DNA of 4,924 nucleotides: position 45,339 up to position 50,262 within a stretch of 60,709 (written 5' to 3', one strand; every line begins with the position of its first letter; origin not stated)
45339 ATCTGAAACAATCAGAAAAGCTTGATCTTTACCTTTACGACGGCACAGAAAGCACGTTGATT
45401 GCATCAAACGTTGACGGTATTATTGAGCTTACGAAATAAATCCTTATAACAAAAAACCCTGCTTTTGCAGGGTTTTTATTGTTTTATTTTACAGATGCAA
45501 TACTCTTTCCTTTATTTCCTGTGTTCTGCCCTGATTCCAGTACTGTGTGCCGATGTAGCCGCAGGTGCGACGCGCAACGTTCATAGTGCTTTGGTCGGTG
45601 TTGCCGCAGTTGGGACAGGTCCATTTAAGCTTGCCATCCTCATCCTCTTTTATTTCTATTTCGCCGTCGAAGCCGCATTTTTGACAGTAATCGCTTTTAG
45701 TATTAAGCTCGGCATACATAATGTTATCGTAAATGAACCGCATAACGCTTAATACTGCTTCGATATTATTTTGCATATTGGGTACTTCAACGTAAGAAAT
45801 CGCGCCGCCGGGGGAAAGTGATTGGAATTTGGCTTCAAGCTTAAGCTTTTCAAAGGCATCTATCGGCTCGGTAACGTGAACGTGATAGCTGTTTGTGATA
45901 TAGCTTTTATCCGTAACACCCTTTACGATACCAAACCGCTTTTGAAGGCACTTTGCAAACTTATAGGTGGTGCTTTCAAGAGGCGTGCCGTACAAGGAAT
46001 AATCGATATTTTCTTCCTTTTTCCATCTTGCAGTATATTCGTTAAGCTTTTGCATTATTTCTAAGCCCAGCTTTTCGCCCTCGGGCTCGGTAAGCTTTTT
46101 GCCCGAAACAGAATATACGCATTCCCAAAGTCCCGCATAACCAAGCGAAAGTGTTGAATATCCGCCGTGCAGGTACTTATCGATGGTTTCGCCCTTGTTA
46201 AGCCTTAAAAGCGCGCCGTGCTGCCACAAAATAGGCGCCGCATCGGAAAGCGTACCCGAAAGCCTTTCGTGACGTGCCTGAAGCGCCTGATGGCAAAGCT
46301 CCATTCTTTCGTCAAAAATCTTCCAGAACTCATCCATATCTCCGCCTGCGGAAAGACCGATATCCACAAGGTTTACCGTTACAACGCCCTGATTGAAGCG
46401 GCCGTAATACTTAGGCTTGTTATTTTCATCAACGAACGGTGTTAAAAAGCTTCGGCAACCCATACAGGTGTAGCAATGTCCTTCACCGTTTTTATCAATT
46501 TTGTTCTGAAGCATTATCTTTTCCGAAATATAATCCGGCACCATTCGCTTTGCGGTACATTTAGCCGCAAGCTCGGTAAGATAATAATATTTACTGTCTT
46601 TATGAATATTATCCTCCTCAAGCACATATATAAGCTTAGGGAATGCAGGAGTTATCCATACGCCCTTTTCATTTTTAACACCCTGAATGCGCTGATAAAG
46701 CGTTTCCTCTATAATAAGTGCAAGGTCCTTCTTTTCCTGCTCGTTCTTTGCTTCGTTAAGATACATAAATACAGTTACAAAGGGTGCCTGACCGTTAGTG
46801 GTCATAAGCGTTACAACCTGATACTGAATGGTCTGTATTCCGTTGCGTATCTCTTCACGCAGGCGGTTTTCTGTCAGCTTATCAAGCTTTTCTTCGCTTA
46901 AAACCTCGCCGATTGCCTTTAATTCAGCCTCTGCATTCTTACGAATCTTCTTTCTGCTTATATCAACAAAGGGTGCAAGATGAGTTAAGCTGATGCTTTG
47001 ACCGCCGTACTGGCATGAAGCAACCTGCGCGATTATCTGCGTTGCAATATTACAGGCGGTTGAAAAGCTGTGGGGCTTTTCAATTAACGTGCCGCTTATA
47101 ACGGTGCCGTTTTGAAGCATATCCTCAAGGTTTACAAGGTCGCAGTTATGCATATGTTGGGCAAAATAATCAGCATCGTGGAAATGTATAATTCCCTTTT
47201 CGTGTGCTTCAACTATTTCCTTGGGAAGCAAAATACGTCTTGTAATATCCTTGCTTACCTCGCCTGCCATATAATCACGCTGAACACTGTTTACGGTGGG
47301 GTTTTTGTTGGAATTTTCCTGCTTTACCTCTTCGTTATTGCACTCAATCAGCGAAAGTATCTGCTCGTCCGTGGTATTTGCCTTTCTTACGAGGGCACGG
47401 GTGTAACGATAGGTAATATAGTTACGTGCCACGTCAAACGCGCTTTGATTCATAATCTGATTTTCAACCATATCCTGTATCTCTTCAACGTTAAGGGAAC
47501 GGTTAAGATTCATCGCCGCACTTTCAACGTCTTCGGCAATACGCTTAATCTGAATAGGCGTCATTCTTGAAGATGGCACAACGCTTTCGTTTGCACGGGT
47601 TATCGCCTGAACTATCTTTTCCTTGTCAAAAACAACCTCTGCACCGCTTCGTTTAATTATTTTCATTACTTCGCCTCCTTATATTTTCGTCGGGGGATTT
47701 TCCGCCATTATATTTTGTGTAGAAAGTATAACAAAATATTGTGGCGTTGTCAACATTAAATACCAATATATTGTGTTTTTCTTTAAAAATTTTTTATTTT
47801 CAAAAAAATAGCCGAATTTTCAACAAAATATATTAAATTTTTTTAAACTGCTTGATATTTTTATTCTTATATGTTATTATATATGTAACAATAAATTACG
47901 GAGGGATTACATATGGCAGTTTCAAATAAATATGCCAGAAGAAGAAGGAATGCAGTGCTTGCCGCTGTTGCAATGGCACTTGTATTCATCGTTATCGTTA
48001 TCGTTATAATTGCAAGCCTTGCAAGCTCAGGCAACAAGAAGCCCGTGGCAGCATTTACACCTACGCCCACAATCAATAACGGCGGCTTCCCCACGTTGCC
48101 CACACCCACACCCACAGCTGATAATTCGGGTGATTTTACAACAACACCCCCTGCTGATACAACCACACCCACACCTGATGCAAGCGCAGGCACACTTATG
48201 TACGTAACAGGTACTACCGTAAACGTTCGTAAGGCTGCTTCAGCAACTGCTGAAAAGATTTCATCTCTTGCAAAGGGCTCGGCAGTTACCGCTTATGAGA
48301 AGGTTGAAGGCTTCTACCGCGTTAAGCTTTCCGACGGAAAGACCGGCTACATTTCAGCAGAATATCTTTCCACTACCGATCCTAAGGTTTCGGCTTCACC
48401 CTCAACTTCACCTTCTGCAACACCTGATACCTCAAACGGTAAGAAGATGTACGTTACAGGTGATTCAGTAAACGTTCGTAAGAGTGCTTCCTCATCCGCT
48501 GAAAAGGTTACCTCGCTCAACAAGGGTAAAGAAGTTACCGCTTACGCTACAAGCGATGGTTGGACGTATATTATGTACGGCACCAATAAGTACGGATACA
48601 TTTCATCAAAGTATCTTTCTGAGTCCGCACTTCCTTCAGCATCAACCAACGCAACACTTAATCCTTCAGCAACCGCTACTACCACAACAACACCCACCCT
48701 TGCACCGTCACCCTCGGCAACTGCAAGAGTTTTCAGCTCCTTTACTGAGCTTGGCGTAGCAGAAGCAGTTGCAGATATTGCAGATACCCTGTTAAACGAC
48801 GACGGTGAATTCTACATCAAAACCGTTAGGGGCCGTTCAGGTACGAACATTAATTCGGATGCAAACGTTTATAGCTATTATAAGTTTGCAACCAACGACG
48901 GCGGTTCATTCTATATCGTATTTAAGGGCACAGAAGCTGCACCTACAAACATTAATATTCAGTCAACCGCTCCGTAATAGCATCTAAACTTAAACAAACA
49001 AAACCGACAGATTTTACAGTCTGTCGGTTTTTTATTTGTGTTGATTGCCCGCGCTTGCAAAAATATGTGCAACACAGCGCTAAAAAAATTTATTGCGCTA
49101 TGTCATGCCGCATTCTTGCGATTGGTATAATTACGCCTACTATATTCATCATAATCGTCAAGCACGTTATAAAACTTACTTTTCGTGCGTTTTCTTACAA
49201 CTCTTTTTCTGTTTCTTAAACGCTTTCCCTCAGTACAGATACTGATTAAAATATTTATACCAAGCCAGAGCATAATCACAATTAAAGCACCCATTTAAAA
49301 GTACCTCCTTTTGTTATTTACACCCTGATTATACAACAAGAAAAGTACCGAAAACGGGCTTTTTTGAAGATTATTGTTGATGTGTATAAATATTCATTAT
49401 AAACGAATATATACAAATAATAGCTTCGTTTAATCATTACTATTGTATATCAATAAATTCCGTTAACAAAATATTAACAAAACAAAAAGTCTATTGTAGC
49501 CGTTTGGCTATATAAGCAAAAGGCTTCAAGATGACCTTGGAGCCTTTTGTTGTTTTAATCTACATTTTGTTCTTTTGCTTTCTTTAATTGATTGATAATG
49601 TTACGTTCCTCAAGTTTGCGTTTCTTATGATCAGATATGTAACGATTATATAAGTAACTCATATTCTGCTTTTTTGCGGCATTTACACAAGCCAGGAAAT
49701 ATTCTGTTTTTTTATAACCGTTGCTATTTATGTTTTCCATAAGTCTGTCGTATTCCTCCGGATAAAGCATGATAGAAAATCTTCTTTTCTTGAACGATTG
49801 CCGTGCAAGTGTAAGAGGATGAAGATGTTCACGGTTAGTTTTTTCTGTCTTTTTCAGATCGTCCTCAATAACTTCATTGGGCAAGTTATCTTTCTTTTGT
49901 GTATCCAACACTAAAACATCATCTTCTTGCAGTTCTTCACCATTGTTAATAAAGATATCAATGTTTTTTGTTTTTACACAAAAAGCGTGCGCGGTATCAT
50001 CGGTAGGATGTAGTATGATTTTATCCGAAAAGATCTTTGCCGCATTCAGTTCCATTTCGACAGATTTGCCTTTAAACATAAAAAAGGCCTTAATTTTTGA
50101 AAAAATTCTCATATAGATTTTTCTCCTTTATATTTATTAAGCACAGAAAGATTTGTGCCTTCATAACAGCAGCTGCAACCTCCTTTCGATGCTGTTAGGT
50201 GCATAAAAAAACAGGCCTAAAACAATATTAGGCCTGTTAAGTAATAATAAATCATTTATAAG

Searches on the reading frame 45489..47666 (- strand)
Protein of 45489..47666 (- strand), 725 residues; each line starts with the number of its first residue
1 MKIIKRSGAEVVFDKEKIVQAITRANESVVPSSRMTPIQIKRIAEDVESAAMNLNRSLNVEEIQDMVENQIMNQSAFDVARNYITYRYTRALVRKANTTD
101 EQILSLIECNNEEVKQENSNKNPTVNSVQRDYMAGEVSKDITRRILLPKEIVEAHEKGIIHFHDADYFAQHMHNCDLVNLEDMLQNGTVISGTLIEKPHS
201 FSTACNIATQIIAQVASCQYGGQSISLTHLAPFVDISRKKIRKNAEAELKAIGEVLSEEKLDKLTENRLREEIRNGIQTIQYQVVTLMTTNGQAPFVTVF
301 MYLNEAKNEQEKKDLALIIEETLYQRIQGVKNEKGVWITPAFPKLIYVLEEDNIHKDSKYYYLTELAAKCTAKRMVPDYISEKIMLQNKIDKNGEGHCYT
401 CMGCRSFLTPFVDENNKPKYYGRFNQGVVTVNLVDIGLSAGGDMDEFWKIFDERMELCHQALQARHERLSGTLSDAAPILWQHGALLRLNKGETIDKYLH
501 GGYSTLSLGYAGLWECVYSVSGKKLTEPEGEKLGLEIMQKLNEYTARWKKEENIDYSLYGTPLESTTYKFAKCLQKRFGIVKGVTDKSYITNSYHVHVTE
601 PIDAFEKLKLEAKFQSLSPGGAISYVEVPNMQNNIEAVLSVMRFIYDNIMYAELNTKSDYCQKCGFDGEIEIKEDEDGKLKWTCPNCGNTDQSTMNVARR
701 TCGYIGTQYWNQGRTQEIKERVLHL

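Call 46: search_protein_families(library=pfam, proteins=[window:45489-47666:-], max_evalue=0.001)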
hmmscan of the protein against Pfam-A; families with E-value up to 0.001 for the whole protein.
window:45489-47666:- (725 aa): 3 families
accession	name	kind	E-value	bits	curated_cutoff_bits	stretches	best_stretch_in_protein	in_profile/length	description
PF13597.11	NRDD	-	2.3e-196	654.2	26.2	1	117-724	1-562/562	Anaerobic ribonucleoside-triphosphate reductase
PF03477.21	ATP-cone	-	1.6e-20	73.9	25.8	1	1-90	1-86/88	ATP cone domain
PF01228.26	Gly_radical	-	9.6e-19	68.3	22.2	1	600-706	3-103/106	Glycine radical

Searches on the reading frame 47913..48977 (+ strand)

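Call 46: search_protein_families(library=pfam, proteins=[window:47913-48977:+], max_evalue=0.001)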
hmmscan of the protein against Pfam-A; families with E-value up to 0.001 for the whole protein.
window:47913-48977:+ (354 aa): 4 families
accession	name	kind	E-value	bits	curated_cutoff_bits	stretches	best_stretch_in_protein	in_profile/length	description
PF08239.17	SH3_3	-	4.3e-26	91.3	27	2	102-153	2-54/54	Bacterial SH3 domain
PF18348.7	SH3_16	-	2.9e-08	33.8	25.8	1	105-150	1-47/49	Bacterial dipeptidyl-peptidase Sh3 domain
PF07653.23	SH3_2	-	3.3e-06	27.1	21.8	0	184-237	7-54/55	Variant SH3 domain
PF06347.19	SH3_4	-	1.6e-05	25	24.1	0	101-153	3-55/56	Bacterial SH3 domain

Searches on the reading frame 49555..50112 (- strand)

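Call 4: search_protein_families(library=pfam, proteins=[window:49555-50112:-], max_evalue=1)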
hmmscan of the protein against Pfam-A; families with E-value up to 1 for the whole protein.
window:49555-50112:- (185 aa): 2 families
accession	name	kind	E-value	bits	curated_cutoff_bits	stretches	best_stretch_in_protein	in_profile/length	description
PF21983.2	NikA-like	-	0.042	14.4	27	1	109-142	4-37/72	Mobilization protein NikA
PF20772.2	TACO1_YebC_N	-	0.27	12.2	36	0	68-90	49-71/73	TACO1/YebC protein N-terminal domain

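Call 5: search_protein_families(library=padloc, proteins=[window:49555-50112:-], max_evalue=1)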
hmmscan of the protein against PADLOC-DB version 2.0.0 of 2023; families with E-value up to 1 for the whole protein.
window:49555-50112:- (185 aa): 0 families

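Call 6: search_protein_families(library=ncbifam, proteins=[window:49555-50112:-], max_evalue=1)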
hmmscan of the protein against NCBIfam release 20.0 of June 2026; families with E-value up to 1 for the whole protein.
window:49555-50112:- (185 aa): 0 families

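Call 71: search_protein_families(library=phrogs, proteins=[window:49555-50112:-], max_evalue=0.01)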
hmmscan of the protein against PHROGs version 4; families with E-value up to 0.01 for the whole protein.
window:49555-50112:- (185 aa): 1 family
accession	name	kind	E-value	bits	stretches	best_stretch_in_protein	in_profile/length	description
phrog_36592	-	unknown function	0.00085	19.6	1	24-74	216-266/344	-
